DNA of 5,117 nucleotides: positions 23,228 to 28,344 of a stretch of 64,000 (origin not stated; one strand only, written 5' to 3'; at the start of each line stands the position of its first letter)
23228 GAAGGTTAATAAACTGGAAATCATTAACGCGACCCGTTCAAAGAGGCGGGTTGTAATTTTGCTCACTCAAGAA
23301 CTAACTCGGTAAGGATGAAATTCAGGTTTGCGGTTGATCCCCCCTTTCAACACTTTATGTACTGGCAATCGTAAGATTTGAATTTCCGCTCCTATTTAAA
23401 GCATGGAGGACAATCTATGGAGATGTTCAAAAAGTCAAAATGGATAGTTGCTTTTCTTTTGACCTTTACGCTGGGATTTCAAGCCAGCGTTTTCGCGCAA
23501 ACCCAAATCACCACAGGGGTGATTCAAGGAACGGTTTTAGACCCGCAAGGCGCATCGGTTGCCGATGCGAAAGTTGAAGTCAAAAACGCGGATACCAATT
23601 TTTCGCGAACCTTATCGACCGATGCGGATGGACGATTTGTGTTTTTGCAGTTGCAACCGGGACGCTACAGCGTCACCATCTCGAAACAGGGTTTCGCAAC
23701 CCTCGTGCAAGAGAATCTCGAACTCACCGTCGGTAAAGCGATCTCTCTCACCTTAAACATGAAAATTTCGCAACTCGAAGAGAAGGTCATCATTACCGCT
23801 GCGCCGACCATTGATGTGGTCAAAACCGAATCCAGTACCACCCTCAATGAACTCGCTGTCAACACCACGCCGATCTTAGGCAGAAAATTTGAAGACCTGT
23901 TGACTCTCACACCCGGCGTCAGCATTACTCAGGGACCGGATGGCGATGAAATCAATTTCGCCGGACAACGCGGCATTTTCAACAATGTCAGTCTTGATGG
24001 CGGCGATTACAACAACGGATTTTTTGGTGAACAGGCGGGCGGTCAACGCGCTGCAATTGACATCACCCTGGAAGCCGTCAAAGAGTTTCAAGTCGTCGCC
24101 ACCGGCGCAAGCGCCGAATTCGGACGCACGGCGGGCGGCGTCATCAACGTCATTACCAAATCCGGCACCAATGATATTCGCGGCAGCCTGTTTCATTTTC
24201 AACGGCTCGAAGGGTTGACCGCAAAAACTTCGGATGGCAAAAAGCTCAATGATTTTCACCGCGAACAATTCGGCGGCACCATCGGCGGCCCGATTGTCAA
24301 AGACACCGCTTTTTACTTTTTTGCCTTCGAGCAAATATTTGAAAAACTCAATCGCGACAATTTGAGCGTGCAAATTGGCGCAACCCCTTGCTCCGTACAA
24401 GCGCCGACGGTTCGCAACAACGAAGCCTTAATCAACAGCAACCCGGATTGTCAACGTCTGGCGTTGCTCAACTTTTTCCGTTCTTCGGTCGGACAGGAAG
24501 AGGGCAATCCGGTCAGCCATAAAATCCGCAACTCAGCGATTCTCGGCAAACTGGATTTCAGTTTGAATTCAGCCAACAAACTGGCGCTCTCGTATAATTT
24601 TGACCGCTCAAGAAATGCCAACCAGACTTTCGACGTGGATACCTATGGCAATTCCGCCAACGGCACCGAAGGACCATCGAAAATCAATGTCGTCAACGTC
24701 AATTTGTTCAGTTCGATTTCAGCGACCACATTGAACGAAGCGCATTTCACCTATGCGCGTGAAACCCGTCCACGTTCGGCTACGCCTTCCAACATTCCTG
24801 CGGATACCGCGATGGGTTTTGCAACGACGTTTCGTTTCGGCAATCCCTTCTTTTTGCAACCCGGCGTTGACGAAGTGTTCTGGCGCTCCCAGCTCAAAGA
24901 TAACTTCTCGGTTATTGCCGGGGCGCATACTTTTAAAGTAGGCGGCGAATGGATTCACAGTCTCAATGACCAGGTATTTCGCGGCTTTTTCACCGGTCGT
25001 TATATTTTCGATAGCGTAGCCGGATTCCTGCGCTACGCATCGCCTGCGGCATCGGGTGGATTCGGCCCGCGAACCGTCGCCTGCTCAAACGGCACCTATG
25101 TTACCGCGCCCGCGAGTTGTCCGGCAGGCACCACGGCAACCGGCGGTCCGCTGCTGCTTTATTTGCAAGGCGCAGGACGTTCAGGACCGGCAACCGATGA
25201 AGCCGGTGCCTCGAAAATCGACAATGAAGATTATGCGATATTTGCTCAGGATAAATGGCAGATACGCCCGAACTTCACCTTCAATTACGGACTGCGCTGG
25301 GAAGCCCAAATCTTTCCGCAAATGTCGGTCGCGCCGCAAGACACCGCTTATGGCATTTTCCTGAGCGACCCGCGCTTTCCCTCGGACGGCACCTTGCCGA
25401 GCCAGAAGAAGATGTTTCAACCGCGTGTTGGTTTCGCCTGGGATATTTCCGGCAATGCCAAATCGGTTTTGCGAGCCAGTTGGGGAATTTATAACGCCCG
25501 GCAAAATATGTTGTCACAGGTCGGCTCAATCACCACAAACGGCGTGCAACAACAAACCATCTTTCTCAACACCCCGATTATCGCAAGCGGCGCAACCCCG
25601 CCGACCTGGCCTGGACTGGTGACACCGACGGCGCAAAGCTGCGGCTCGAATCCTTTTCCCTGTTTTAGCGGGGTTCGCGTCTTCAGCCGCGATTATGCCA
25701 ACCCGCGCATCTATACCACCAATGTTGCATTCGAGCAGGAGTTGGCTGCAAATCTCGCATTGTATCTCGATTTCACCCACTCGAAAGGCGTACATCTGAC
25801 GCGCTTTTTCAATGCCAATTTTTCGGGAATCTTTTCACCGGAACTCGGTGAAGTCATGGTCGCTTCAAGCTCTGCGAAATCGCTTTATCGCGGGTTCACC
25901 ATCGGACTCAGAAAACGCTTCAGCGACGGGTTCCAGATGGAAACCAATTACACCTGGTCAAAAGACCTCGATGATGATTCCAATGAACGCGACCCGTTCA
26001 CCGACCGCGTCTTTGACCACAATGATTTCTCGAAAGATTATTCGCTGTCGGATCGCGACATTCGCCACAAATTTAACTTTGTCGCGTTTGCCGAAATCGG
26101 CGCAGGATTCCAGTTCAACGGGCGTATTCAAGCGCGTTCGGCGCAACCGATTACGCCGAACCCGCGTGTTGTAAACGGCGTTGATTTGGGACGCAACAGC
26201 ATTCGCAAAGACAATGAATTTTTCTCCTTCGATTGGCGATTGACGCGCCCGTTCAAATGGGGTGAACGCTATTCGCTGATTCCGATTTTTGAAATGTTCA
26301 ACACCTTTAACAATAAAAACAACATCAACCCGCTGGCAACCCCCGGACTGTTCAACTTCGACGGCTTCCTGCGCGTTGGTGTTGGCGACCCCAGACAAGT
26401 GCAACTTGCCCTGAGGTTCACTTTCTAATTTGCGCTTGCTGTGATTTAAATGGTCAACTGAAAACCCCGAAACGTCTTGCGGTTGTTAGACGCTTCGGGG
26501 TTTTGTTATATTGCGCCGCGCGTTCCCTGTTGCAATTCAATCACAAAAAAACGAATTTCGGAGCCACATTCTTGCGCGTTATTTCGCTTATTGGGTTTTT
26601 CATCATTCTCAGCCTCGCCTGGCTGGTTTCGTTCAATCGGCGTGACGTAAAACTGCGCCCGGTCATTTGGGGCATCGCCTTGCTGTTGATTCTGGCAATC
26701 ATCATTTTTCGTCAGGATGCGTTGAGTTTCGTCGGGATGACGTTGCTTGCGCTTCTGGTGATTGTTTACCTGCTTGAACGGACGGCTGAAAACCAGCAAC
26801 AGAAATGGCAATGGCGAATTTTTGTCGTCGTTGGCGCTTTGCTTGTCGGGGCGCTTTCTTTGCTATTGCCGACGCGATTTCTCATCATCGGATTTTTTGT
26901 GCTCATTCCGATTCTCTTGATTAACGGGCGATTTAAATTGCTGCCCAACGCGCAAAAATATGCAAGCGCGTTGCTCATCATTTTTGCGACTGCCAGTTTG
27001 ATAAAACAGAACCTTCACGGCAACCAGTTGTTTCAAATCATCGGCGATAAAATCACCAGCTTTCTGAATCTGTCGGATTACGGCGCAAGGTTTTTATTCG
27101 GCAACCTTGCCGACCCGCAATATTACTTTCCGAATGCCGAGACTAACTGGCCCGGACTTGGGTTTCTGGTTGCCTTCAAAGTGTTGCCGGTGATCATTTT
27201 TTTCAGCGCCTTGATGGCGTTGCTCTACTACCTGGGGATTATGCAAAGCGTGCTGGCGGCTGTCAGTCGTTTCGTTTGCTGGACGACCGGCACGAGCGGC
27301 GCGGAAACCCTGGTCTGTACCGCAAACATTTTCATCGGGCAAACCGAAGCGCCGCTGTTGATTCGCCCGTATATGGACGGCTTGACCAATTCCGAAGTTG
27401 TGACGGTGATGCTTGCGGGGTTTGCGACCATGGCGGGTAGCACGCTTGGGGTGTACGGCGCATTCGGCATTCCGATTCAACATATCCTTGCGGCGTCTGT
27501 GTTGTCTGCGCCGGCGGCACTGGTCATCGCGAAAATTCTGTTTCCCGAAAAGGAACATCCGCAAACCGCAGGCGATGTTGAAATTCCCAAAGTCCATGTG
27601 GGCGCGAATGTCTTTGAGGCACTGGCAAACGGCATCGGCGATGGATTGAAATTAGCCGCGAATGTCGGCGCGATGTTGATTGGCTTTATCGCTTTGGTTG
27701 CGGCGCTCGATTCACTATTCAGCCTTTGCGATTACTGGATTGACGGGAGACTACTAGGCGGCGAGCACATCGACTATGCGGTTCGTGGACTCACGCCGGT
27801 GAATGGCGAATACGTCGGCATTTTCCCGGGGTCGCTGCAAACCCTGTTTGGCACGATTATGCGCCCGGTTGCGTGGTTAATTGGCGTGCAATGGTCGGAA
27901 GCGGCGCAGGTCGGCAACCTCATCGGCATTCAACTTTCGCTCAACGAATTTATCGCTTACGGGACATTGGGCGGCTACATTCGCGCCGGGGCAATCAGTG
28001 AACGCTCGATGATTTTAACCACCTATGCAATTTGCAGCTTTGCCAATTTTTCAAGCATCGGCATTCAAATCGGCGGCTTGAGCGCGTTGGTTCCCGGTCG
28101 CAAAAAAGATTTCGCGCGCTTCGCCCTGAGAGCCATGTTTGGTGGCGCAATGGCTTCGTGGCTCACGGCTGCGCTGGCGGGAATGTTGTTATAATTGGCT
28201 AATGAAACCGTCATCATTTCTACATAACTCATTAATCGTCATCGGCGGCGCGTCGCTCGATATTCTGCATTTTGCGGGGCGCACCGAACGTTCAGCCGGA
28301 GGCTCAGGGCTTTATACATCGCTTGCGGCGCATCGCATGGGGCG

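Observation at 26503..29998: NupC-family nucleoside transporter followed by a PfkB-kinase fused to a ~320-aa unknown domain with a Cys4 tail: candidate nucleoside (possibly queuosine) salvage module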

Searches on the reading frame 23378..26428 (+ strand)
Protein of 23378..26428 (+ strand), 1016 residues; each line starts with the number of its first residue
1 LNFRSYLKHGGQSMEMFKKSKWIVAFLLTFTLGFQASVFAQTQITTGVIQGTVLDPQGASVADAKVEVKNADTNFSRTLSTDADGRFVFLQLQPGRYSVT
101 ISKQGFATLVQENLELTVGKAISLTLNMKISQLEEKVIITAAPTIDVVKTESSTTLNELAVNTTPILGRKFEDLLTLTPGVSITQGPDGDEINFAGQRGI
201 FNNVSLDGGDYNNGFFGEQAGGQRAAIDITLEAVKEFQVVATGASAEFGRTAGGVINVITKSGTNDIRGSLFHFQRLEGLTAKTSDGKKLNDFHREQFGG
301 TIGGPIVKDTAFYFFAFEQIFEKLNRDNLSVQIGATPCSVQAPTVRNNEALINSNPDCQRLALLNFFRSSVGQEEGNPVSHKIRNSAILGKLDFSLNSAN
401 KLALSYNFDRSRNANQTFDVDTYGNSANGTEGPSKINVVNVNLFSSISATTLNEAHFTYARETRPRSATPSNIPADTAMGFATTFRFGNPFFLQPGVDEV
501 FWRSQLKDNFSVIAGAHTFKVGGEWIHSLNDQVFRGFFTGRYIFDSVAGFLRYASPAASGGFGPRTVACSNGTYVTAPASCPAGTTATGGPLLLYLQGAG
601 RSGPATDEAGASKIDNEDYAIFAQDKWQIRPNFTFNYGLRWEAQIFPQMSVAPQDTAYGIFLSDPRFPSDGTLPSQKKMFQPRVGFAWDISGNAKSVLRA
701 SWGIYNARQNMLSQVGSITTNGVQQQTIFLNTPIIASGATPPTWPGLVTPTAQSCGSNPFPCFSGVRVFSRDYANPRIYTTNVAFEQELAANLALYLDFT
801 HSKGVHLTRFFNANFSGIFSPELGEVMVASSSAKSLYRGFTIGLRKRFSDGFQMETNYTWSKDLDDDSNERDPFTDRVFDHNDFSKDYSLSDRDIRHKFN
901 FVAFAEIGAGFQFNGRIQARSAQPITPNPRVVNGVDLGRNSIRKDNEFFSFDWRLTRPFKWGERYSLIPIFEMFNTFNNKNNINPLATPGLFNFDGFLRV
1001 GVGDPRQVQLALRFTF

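Call 38: search_protein_families(library=pfam, proteins=[window:23378-26428:+], max_evalue=1)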
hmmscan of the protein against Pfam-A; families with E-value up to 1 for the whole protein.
window:23378-26428:+ (1016 aa): 15 families
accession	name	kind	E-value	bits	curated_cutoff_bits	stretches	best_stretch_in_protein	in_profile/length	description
PF25183.1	OMP_b-brl_4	-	2.9e-78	264.6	30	2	259-908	1-678/838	Outer membrane beta barrel domain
PF13620.12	CarboxypepD_reg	-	3.5e-21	75.8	32.3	1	49-128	2-81/82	Carboxypeptidase regulatory-like domain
PF07715.20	Plug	-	3.5e-06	27.9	23.9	1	169-255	23-107/107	TonB-dependent Receptor Plug Domain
PF13715.12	CarbopepD_reg_2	-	4e-06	27.2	32.2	1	49-135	1-85/88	CarboxypepD_reg-like domain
PF17210.9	SdrD_B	-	9.9e-06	26.2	29.7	1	55-104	18-67/112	SdrD B-like domain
PF00593.30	TonB_dep_Rec_b-barrel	-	1e-05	26.1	27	1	459-703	21-238/436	TonB dependent receptor-like, beta-barrel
PF23194.1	NOMO_5th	-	0.0025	18.6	27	1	57-101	12-56/89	NOMO fifth transthyretin-like domain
PF17802.7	SpaA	-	0.0029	18.2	23.1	1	58-100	13-57/91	Prealbumin-like fold domain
PF00775.27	Dioxygenase_C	-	0.0064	16.4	27.3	1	69-100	68-99/182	Dioxygenase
PF08308.17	PEGA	-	0.0065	16.8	20.8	1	91-129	31-68/71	PEGA domain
PF07210.18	DUF1416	-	0.009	16.3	23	1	46-102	19-74/97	Protein of unknown function (DUF1416)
PF14686.12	fn3_3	-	0.019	15.1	24.4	1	63-122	13-73/75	Polysaccharide lyase family 4, domain II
PF10670.15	DUF4198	-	0.055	14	34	1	48-101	148-205/209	Domain of unknown function (DUF4198)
PF24107.1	DUF7382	-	0.076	13.3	27.4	1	50-86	23-61/65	Domain of unknown function (DUF7382)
PF09430.16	EMC7_beta-sandw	-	0.19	12.4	26.6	1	60-106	6-50/122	ER membrane protein complex subunit 7, beta-sandwich domain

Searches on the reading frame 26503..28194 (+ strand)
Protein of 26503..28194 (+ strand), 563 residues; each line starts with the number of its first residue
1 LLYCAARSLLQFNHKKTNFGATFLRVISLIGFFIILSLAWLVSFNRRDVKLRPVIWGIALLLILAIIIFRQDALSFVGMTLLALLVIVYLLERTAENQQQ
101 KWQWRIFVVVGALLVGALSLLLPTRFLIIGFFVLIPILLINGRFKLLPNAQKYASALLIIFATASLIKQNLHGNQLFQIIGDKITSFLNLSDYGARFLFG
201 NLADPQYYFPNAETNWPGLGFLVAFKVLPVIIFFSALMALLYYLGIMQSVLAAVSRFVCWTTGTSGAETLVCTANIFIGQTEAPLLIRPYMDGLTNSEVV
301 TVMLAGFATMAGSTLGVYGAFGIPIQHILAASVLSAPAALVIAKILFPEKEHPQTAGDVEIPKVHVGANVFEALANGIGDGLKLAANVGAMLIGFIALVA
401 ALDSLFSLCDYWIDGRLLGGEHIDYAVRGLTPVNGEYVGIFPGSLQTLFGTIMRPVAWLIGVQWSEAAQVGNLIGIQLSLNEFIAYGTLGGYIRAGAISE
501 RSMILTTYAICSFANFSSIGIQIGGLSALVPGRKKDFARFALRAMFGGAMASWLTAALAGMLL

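Call 3: search_protein_families(library=pfam, proteins=[window:26503-28194:+], max_evalue=0.1)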
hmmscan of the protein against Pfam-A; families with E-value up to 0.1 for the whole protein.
window:26503-28194:+ (563 aa): 3 families
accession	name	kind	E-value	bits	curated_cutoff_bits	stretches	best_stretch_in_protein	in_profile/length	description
PF07662.18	Nucleos_tra2_C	-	4.1e-70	236.2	32.3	1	327-560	1-213/213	Na+ dependent nucleoside transporter C-terminus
PF07670.19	Gate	-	6.8e-15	55.9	29.6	1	224-321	1-100/104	Nucleoside recognition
PF01773.25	Nucleos_tra2_N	-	7.4e-11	42.9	27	2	30-73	1-44/74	Na+ dependent nucleoside transporter N-terminus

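Call 4: search_protein_families(library=ncbifam, proteins=[window:26503-28194:+], max_evalue=0.1)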
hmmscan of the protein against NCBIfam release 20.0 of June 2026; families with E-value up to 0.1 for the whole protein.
window:26503-28194:+ (563 aa): 2 families
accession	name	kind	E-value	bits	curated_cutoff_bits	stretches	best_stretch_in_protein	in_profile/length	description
TIGR00804.1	nupC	subfamily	1.9e-112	376.3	442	3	128-415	4-278/401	NupC/NupG family nucleoside CNT transporter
TIGR02368.1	dimeth_PyL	equivalog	0.00049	18.9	369.1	1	255-345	300-388/466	[dimethylamine--corrinoid protein] Co-methyltransferase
